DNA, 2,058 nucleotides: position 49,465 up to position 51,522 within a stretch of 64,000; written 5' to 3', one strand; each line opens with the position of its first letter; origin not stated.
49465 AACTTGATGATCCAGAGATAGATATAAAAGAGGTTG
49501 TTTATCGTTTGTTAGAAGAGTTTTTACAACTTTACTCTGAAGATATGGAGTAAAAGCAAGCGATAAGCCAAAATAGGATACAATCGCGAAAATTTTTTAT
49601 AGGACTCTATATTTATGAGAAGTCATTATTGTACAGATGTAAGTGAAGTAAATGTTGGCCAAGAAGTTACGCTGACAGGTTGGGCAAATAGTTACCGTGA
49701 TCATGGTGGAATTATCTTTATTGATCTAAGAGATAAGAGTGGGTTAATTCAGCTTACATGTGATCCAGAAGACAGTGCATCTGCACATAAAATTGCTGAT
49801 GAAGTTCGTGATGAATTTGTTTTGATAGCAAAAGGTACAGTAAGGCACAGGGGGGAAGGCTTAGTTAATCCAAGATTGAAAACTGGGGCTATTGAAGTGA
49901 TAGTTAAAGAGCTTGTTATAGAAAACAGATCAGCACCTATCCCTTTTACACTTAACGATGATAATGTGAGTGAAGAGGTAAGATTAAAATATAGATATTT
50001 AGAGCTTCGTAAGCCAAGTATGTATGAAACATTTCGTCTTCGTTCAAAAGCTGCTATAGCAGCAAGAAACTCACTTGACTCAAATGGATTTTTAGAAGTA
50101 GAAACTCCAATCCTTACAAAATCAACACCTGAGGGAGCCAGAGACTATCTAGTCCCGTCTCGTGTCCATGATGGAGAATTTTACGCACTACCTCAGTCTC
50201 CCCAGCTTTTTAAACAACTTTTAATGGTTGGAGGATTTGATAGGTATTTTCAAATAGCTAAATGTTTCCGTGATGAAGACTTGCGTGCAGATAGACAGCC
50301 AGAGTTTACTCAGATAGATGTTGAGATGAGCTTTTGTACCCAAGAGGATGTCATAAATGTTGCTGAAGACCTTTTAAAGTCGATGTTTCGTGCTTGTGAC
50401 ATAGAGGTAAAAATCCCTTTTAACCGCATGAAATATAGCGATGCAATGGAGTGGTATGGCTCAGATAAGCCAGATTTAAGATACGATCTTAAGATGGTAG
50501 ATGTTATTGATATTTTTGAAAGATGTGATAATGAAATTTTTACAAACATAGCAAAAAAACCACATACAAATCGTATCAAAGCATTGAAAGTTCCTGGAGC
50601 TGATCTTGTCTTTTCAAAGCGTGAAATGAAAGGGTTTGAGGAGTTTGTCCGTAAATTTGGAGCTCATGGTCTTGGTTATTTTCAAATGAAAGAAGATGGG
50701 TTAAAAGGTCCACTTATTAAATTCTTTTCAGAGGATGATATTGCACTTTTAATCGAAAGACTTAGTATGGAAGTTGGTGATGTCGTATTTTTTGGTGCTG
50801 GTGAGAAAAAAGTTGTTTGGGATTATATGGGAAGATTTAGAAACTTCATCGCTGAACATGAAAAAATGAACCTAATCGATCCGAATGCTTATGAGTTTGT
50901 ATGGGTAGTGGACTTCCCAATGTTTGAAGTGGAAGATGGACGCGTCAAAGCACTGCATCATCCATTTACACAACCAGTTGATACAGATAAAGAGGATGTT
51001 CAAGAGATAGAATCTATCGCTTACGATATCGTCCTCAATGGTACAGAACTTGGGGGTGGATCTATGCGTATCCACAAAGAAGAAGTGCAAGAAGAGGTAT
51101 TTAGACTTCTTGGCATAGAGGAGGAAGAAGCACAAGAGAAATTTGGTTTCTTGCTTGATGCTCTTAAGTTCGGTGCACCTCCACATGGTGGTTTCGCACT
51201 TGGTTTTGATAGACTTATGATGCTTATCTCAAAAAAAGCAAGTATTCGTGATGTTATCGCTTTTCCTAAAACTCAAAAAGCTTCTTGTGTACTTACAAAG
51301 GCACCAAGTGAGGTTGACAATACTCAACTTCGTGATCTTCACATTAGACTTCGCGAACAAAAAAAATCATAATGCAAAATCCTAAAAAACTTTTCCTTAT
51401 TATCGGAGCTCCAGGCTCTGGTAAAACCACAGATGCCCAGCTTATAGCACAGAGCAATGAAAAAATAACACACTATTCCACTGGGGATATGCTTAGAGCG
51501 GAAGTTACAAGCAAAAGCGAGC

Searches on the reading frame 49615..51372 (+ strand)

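Call 88: search_protein_families(library=pfam, proteins=[window:49615-51372:+], max_evalue=0.00001)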
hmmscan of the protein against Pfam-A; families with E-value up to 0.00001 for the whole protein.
window:49615-51372:+ (585 aa): 3 families
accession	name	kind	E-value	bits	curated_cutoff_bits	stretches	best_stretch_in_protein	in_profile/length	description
PF00152.25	tRNA-synt_2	-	1.8e-126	421.8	25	1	119-554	1-308/308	tRNA synthetases class II (D, K and N)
PF02938.19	GAD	-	8.6e-22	77.6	23.4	1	314-405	6-95/95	GAD domain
PF01336.31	tRNA_anti-codon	-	9.8e-15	54.7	27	1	18-101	1-73/75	OB-fold nucleic acid binding domain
